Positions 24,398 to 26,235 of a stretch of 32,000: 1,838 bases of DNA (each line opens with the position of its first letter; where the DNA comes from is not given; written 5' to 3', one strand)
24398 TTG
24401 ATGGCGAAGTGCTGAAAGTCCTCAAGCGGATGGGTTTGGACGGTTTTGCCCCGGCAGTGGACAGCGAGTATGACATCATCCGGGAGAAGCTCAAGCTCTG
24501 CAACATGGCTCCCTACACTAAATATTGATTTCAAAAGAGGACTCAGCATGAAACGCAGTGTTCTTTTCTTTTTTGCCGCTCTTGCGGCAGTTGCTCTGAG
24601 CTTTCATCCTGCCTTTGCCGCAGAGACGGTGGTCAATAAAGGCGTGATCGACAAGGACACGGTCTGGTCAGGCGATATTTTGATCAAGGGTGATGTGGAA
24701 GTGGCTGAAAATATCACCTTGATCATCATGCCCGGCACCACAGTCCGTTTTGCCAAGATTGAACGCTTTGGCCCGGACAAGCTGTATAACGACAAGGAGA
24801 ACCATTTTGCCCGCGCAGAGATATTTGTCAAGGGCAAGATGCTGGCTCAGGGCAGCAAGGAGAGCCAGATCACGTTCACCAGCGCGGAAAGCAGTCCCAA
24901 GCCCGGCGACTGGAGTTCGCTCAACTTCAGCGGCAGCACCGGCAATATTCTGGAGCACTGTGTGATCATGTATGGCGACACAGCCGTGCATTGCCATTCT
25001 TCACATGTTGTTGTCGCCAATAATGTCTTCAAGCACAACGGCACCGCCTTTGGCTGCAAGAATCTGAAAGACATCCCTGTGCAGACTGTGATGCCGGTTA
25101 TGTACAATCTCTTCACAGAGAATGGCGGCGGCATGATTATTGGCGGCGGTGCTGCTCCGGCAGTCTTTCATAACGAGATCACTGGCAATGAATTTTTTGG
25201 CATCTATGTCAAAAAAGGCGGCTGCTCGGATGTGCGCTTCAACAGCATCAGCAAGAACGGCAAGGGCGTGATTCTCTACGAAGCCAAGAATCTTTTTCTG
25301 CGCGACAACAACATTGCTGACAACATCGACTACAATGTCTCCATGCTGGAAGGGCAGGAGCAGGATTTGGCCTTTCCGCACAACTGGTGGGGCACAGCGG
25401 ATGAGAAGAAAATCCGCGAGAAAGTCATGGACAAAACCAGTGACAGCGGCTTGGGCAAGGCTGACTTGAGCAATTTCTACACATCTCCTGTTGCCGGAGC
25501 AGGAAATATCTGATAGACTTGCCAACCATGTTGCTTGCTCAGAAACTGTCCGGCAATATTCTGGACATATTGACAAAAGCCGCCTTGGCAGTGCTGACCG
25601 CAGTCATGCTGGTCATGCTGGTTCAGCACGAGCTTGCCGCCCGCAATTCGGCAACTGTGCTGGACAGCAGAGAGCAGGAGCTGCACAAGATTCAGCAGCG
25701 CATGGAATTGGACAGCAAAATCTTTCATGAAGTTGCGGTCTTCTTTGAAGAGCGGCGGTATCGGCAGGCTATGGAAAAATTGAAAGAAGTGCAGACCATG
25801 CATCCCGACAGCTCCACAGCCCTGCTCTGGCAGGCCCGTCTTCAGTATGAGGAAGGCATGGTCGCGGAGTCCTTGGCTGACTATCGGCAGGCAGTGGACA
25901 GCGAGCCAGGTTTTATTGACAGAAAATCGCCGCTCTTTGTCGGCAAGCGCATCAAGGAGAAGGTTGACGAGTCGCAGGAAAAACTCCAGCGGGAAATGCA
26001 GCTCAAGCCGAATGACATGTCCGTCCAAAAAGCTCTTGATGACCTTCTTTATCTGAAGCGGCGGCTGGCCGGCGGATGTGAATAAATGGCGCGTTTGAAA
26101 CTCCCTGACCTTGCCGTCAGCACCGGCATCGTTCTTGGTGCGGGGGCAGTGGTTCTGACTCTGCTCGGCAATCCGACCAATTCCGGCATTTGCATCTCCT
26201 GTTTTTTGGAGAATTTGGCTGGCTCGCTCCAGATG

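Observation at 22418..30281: Candidate trans-envelope sulfur/selenium relay: orphan binding proteins, NosD-like beta-helix, TM-TPR, YedE, DUF3343 fusion and kinase-fold protein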

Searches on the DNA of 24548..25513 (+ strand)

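Call 77: search_rna_families(sources=[L005, L007, L008, L035, L046, L059, L068], threshold=gathering)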
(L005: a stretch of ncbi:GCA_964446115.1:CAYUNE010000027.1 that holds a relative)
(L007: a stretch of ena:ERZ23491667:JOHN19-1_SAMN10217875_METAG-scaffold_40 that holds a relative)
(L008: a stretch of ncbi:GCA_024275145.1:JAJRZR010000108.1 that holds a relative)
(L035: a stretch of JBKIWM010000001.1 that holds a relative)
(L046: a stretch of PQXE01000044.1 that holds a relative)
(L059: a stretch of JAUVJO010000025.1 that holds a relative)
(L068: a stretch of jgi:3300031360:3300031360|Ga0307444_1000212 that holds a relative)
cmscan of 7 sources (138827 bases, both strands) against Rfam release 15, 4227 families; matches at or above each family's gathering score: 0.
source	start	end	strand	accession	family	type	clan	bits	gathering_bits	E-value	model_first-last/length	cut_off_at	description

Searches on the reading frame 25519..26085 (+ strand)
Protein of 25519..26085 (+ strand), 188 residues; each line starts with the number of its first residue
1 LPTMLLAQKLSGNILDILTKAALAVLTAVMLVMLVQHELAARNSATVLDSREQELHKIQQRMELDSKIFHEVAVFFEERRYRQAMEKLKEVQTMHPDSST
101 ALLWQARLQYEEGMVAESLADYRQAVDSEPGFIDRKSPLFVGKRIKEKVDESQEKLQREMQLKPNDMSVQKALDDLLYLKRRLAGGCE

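Call 3: search_protein_families(library=pfam, proteins=[window:25519-26085:+], max_evalue=0.01)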
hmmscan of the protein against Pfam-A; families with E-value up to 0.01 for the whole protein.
window:25519-26085:+ (188 aa): 4 families
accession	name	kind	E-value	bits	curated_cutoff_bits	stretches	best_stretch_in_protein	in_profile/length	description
PF13174.12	TPR_6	-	7.1e-06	26.8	26.3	0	101-130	2-31/33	Tetratricopeptide repeat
PF13432.12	TPR_16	-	1e-05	26.3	32.7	1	75-130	7-62/65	Tetratricopeptide repeat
PF14559.12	TPR_19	-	0.00028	21.6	25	1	76-119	2-45/68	Tetratricopeptide repeat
PF07719.23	TPR_2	-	0.0005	20.4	27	0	101-131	3-33/34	Tetratricopeptide repeat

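Call 4: search_protein_families(library=ncbifam, proteins=[window:25519-26085:+], max_evalue=0.01)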
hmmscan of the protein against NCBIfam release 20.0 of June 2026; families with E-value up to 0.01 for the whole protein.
window:25519-26085:+ (188 aa): 4 families
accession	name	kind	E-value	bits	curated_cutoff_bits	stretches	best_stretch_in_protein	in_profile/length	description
TIGR02917.1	PEP_TPR_lipo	equivalog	5.8e-05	21.2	312.2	1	75-170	475-570/899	XrtA/PEP-CTERM system TPR-repeat protein PrsT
TIGR02795.1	tol_pal_ybgF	equivalog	0.00033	21.2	90.1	1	67-130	4-70/119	tol-pal system protein YbgF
NF008757.0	PRK11788.1-5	equivalog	0.0019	17.4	363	1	71-140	185-255/388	lipopolysaccharide assembly protein LapB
TIGR03302.1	OM_YfiO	subfamily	0.0026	17.3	81.4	1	61-123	29-94/239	outer membrane protein assembly factor BamD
